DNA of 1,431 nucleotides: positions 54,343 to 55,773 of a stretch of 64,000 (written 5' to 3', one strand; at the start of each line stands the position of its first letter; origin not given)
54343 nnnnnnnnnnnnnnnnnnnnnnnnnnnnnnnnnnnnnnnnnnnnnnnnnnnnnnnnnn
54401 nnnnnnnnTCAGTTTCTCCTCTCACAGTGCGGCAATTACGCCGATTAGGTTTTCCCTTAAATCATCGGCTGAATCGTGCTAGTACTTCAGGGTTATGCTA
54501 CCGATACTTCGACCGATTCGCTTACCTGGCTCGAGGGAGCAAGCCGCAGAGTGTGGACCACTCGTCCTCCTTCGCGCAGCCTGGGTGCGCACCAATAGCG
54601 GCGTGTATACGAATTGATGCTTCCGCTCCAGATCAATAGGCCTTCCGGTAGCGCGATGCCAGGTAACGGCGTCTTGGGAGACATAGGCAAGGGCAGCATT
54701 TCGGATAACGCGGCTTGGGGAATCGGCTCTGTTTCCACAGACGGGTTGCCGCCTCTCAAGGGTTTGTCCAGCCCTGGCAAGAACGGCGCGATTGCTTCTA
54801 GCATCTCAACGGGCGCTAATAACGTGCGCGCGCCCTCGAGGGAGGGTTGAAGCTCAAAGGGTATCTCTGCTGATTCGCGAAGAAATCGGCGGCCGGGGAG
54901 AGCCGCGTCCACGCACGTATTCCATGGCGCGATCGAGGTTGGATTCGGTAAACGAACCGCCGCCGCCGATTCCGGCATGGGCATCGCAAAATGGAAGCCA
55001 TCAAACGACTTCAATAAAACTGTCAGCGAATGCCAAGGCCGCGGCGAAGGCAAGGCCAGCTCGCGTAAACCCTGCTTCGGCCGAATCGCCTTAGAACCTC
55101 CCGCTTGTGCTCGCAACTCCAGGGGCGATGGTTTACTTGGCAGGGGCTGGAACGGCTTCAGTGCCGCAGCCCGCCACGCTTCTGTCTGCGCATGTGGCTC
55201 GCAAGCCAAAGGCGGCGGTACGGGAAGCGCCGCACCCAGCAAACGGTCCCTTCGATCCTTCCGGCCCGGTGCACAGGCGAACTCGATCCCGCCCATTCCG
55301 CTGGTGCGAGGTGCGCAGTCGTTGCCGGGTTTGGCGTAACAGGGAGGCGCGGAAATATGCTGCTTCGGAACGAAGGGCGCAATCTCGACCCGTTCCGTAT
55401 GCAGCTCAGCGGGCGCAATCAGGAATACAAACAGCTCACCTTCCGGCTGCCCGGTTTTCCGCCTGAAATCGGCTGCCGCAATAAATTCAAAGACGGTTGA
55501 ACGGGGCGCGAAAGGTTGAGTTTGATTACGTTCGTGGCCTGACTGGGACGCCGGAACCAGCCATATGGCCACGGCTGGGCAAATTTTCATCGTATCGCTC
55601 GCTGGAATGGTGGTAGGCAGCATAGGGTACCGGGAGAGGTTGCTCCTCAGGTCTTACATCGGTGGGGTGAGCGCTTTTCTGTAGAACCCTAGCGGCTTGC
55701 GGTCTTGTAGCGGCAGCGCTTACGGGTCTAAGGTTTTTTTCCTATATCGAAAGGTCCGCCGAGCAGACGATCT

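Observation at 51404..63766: Mirror-image paralogous module: [STK - TPR - 376-aa orphan] <> [~1000-aa orphan - TPR - HD-GYP/GGDEF]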

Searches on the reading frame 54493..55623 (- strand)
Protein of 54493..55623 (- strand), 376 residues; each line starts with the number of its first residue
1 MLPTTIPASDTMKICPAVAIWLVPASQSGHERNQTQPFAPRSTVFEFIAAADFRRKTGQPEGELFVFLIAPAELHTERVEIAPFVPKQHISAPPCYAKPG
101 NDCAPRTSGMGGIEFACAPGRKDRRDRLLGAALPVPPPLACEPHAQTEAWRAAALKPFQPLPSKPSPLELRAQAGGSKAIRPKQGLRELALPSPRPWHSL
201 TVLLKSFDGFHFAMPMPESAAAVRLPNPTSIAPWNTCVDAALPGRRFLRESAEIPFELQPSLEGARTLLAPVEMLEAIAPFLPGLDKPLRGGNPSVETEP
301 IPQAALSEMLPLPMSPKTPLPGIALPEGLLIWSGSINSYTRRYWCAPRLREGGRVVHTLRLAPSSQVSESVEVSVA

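Call 4: search_protein_families(library=pfam, proteins=[window:54493-55623:-], max_evalue=0.01)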
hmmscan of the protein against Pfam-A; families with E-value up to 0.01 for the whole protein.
window:54493-55623:- (376 aa): 0 families

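Call 10: find_homologous_proteins(query=window:54493-55623:-, max_evalue=0.001)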
Query window:54493-55623:- (376 aa): 26 proteins with E <= 0.001 among 8000 candidates.
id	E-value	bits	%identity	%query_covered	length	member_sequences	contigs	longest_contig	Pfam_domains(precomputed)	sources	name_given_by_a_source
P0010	5.6e-232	788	94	100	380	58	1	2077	-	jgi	jgi:hypothetical protein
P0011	2.7e-218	743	90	99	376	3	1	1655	-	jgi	jgi:hypothetical protein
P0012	1.4e-211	721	88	99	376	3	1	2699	-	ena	-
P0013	5.7e-210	716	87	99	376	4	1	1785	-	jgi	jgi:hypothetical protein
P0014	6.9e-207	705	87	100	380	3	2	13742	-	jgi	jgi:hypothetical protein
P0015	1.8e-204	697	86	100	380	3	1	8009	-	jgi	jgi:hypothetical protein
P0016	9.7e-193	659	82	99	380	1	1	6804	-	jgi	jgi:hypothetical protein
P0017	3.5e-149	515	90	70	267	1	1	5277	-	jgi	jgi:hypothetical protein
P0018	1.5e-147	510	66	100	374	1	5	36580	-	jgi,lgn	jgi:hypothetical protein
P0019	2.8e-139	483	64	100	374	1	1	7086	-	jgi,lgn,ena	-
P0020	5.0e-137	475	58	99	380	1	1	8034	-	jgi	jgi:hypothetical protein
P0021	5.6e-137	475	63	99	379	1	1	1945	-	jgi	jgi:hypothetical protein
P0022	4.5e-130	453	59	100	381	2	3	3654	-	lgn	-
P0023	1.9e-126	441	55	99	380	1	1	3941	-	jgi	jgi:hypothetical protein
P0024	1.4e-125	438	57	99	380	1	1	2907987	-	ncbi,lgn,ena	-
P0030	1.1e-99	353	49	96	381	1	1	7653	-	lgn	-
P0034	9.3e-86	307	47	95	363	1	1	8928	-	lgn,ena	-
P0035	7.4e-79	284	44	100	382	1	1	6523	-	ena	-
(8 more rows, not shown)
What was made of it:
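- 54493..55623 (-): X: 376-aa orphan protein, predicted unstructured, always directly upstream of TPR1. 26 homologues at 44-94% identity (call 10).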

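Call 17: search_solved_structures(query=A2, max_evalue=1)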
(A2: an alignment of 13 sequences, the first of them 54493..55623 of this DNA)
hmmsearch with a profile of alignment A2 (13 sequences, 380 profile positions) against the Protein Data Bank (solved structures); distinct sequences matched with E-value up to 1: 1.
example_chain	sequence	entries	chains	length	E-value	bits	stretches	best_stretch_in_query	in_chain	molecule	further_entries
2hq9_A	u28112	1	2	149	0.94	11.9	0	148-174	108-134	Mll6688 protein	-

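Call 19: search_protein_families(library=ncbifam, proteins=[window:54493-55623:-], max_evalue=0.01)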
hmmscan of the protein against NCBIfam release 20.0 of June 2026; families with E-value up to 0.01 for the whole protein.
window:54493-55623:- (376 aa): 0 families

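Call 21: find_related_loci(query=A2, collection=genome_contigs, flank=10000)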
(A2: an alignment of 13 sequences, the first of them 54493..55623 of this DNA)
Query A2 (376 aa) in genome_contigs; peptide patterns used: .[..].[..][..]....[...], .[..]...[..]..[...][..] (x = any residue, [..] = any of these).
22 stretches matched a pattern; 3 encode a relative of the query (tblastn E <= 1e-3); 3 distinct loci.
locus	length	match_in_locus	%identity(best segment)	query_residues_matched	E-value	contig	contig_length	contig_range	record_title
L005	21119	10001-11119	90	1-373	0e+0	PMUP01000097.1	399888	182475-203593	MAG: Bryobacterales bacterium isolate palsa_144 73.20110700_P3M.16_contig_123, whole genome shotgun sequence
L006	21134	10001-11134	57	1-374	4e-132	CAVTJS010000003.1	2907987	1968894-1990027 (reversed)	MAG: Bryobacterales bacterium isolate MFD05580.bin.2.3 genome assembly, contig: contig_23125, whole genome shotgun seque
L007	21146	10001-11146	40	1-376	9e-77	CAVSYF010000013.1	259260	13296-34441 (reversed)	MAG: Bryobacterales bacterium isolate MFD05512.bin.2.53 genome assembly, contig: contig_17383, whole genome shotgun sequ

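Call 38: predict_structure(alignment_id=A4)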
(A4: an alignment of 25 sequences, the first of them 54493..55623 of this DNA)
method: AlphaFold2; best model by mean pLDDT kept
length: 376 residues; sequences in the alignment: 25
mean_pLDDT: 36.2   pTM: 0.12
mean pLDDT of the five models: 36.2, 29.8, 26.6, 26.3, 25.9
residues with pLDDT >= 90: 0; 70-90: 0; 50-70: 5; < 50: 371
segments of 3 or more residues with pLDDT < 50: 1-122, 127-129, 131-376
pLDDT, mean of each block of 10 residues (from residue 1): 36 33 34 38 33 38 35 34 39 36 35 35 50 41 37 36 33 34 37 33 32 35 37 36 35 36 39 35 40 42 38 39 34 29 32 34 39 36
secondary structure, 60 per line:
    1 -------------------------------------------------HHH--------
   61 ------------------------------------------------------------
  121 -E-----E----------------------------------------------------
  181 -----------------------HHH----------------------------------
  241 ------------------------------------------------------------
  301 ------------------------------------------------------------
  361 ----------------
elements in order:

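Call 39: find_encoding_contigs(protein=P0034, flank=8000, max_places=2)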
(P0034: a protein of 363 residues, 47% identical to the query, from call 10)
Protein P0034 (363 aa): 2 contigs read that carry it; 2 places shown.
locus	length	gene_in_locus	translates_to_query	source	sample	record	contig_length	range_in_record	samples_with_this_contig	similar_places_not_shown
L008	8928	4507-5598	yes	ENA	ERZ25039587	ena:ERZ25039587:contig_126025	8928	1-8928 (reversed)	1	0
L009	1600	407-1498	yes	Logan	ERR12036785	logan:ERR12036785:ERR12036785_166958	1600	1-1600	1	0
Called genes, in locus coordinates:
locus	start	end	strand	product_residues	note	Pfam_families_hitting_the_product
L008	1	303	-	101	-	?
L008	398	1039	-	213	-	-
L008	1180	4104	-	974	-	-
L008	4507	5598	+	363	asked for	-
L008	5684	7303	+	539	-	-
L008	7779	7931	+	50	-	-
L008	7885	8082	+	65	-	-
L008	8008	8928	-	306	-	?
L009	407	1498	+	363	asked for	-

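Call 40: find_encoding_contigs(protein=P0035, flank=8000, max_places=2)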
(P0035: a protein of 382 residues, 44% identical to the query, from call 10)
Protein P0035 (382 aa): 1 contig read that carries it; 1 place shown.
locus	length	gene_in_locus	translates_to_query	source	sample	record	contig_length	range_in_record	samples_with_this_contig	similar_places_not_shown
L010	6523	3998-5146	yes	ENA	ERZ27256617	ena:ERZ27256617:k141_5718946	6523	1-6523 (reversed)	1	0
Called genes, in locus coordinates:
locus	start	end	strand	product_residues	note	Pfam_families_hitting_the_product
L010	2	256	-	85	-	?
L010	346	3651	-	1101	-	-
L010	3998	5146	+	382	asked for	-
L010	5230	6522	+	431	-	?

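Call 41: find_encoding_contigs(protein=P0030, flank=8000, max_places=2)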
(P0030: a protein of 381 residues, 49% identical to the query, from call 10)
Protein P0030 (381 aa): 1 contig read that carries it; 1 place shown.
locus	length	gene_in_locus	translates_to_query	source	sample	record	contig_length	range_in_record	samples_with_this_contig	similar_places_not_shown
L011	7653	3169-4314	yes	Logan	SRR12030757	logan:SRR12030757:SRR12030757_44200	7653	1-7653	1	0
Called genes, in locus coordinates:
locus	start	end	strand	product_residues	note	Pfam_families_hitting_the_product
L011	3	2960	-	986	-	?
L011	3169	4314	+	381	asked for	-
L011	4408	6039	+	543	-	-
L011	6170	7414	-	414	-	PF00989:PAS (weak), PF08447:PAS_3, PF00512:HisKA, PF02518:HATPase_c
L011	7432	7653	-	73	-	?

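Call 42: find_encoding_contigs(protein=P0018, flank=10000, max_places=2)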
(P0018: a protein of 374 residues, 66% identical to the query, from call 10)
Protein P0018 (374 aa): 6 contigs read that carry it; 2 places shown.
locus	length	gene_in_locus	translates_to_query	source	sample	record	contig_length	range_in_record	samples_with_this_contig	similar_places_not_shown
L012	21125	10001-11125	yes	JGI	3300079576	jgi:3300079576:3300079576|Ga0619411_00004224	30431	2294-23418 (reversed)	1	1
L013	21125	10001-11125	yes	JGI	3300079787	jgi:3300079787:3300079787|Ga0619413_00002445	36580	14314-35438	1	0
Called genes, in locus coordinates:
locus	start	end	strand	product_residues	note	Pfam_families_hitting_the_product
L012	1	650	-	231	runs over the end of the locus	-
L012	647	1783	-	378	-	PF07690:MFS_1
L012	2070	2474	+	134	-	PF19649:DUF6152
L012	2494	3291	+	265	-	-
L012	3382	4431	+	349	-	-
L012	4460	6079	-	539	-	-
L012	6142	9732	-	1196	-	-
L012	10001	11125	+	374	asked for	-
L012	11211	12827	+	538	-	-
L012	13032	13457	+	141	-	PF19649:DUF6152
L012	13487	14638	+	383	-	-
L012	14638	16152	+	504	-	PF00135:COesterase, PF20434:BD-FAE, PF07859:Abhydrolase_3 (weak), PF00135:COesterase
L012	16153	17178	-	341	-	-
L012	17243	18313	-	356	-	PF27541:CitB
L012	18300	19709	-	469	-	PF00890:FAD_binding_2, PF01266:DAO (faint), PF03486:HI0933_like (faint), PF07992:Pyr_redox_2 (faint), PF12831:FAD_oxidored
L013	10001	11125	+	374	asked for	-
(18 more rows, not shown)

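Call 95: search_protein_families(library=padloc, proteins=[window:54493-55623:-], max_evalue=0.001)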
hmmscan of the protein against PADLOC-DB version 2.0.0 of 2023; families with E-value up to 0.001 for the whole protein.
window:54493-55623:- (376 aa): 0 families
